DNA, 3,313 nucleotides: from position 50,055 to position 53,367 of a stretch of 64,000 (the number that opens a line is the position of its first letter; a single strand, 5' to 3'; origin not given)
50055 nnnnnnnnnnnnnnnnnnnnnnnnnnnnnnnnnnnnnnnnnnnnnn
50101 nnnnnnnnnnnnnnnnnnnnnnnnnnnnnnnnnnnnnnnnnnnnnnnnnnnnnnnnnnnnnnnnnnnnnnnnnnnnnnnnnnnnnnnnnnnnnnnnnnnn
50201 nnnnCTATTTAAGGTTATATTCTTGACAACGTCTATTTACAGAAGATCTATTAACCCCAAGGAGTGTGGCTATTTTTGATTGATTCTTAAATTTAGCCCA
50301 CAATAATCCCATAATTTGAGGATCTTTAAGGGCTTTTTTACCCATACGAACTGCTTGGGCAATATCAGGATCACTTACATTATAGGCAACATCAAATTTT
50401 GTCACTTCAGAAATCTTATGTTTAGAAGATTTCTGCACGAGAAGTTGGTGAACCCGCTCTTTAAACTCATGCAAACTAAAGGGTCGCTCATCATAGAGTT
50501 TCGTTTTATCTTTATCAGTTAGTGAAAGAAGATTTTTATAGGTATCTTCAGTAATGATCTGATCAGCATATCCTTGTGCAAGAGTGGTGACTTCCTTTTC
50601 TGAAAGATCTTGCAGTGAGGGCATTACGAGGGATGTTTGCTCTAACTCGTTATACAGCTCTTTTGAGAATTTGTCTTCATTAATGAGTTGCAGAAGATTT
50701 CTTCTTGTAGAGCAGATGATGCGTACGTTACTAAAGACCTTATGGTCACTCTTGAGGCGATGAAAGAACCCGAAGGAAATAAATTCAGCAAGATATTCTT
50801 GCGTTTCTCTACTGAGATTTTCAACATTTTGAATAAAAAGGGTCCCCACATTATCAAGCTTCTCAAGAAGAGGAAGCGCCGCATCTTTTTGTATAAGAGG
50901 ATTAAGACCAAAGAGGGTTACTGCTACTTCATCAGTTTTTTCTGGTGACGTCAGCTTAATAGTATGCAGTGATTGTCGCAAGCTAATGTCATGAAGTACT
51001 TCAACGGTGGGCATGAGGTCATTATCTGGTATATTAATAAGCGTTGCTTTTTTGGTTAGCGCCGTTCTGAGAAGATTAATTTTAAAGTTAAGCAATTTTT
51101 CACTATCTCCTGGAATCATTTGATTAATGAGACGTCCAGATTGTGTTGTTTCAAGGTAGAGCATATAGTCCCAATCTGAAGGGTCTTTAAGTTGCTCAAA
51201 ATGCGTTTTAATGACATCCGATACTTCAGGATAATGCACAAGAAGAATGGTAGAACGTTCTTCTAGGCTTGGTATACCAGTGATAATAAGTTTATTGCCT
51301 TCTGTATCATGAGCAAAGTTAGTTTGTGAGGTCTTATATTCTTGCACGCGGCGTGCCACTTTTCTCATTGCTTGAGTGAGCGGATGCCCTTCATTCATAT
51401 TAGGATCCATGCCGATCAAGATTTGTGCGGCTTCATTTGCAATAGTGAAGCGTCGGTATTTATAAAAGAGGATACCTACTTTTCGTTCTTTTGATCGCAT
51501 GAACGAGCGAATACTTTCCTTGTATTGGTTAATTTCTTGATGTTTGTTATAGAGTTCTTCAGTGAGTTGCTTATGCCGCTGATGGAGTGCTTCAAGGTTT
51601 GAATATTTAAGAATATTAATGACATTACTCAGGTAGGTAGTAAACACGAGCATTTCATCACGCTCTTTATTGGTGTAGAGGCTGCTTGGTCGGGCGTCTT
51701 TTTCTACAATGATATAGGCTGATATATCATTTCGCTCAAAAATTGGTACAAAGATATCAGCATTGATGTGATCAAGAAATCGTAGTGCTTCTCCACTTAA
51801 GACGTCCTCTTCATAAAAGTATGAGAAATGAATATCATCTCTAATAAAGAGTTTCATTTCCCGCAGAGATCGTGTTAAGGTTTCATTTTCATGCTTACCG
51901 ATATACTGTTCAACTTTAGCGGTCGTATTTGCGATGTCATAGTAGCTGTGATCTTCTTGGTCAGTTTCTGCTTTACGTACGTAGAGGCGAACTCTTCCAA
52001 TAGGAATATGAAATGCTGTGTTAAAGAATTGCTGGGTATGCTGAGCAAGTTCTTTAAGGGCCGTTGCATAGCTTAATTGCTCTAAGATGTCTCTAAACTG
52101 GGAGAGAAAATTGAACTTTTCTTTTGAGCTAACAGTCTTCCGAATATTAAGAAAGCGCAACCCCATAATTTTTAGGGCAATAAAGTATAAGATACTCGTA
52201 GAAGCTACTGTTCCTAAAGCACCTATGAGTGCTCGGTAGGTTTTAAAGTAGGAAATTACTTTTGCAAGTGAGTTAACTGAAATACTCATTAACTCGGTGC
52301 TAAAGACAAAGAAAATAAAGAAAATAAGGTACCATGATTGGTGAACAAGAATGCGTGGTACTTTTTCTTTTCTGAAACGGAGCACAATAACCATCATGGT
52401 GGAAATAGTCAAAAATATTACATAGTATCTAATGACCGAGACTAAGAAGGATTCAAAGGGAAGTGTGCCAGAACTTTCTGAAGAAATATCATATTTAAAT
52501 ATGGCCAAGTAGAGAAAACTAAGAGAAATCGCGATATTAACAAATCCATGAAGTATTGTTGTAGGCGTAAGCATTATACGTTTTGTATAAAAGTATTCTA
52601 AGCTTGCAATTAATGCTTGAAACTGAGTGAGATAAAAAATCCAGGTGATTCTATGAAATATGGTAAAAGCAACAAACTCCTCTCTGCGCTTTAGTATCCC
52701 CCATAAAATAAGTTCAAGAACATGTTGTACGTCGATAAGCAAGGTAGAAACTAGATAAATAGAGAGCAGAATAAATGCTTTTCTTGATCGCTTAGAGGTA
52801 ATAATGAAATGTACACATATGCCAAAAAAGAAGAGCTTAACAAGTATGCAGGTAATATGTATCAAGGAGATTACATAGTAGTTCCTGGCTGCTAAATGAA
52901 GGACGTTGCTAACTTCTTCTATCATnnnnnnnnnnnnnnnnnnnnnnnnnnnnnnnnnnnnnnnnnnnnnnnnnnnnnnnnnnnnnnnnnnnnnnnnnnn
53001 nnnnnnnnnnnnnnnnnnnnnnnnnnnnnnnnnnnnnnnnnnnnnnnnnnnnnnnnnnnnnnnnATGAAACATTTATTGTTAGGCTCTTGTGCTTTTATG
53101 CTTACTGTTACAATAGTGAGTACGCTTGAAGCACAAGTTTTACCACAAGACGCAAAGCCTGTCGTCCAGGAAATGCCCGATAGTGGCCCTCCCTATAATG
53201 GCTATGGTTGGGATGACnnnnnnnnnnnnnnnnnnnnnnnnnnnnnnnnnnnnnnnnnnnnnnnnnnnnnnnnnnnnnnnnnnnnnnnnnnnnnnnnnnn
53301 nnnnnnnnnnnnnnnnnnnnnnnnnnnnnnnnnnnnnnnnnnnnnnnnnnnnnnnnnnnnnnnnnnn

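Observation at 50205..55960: Tandem paralogous membrane-anchored regulators carrying an apparently dead sigma-54-activator AAA+ module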

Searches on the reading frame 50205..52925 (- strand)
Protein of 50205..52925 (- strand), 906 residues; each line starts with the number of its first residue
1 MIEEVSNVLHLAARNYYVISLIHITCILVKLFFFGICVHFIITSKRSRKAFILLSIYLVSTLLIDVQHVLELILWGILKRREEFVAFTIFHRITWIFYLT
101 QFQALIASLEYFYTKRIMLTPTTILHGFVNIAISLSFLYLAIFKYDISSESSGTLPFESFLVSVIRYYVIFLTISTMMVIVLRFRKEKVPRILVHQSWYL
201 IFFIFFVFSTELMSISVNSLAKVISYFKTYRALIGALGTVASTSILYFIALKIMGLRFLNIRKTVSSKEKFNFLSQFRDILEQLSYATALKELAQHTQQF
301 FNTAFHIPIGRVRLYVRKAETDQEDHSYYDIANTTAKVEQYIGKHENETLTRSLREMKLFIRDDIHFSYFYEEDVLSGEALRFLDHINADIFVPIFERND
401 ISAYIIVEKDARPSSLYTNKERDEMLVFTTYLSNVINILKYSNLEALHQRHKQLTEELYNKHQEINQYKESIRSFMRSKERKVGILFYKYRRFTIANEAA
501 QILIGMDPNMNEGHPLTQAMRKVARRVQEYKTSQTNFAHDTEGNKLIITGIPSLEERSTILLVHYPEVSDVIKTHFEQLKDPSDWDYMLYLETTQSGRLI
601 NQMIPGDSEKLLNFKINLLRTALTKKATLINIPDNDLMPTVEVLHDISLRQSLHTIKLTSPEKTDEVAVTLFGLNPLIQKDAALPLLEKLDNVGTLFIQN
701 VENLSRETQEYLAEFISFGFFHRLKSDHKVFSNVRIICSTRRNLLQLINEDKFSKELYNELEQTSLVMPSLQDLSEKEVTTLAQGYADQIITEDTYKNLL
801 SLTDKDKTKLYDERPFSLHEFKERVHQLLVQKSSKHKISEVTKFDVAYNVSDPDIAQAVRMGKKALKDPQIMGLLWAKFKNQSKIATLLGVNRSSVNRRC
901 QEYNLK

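Call 3: search_protein_families(library=pfam, proteins=[window:50205-52925:-], max_evalue=1)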
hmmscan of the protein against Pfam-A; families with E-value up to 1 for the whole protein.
window:50205-52925:- (906 aa): 2 families
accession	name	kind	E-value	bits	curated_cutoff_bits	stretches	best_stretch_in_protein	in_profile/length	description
PF00158.32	Sigma54_activat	-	4.3e-11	43.2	20.2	1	692-765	93-166/168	Sigma-54 interaction domain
PF14532.12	Sigma54_activ_2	-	5.8e-11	43.2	25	1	682-771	60-138/138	Sigma-54 interaction domain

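Call 4: search_protein_families(library=ncbifam, proteins=[window:50205-52925:-], max_evalue=1)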
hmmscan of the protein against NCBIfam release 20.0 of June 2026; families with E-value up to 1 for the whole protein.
window:50205-52925:- (906 aa): 23 families
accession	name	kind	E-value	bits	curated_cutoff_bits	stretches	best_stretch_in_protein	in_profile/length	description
TIGR02974.1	phageshock_pspF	equivalog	2.9e-16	59.6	443.55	1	692-841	93-243/336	phage shock protein operon transcriptional activator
NF008085.0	PRK10820.1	equivalog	7.6e-16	57.8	576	1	691-905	297-512/520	transcriptional regulator TyrR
NF051870.1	NAssimRespRegNtrX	equivalog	2.1e-15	56.6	600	1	603-833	140-369/452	nitrogen assimilation response regulator NtrX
NF008485.2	PRK11388.1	equivalog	1.1e-14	53.7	551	1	671-905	403-637/643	dihydroxyacetone kinase operon transcriptional regulator DhaR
TIGR02915.1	PEP_resp_reg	equivalog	3.8e-13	49.1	502.6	1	689-904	228-443/445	PEP-CTERM-box response regulator transcription factor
NF041552.1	TF_PrdR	equivalog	1.2e-11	43.6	795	1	690-903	359-576/577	sigma-54 dependent transcriptional regulator PrdR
NF008622.0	PRK11608.1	equivalog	3.2e-11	42.8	529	1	693-835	101-243/329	phage shock protein operon transcriptional activator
NF038308.1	RNA_repair_RtcR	equivalog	1.6e-10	40.4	650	1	692-776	278-362/530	RNA repair transcriptional activator RtcR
NF003451.0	PRK05022.1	equivalog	7.2e-10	38.2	476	1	692-835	284-426/512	nitric oxide reductase transcriptional regulator NorR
NF008469.0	PRK11361.1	equivalog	8.2e-10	38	714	1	692-905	237-456/461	acetoacetate metabolism transcriptional regulator AtoC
TIGR01817.1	nifA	equivalog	1.6e-09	37.1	528.85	1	692-803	290-398/534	nif-specific transcriptional activator NifA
NF049963.1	RespRegFlgRCampy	domain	1.8e-09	37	750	1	687-820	223-355/429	fla regulon two-component system response regulator FlgR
NF038230.1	Regu_Geo_Pelo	equivalog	9.2e-09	33.7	1200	1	693-784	672-762/935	GPMC system transcriptional regulator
NF041946.1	LuxO_transreg_Vib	equivalog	9.7e-09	34.5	800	1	690-804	225-337/463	quorum-sensing sigma-54 dependent transcriptional regulator LuxO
TIGR01818.1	ntrC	equivalog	1.3e-08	34.1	558.6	1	692-794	228-329/463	nitrogen regulation protein NR(I)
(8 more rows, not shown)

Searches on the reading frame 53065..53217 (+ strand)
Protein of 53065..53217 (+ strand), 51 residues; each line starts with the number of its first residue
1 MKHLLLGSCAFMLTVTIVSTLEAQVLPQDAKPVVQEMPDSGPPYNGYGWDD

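Call 80: search_protein_families(library=pfam, proteins=[window:53065-53217:+], max_evalue=10)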
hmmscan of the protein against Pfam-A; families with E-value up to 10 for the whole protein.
seq(51 aa): 0 families
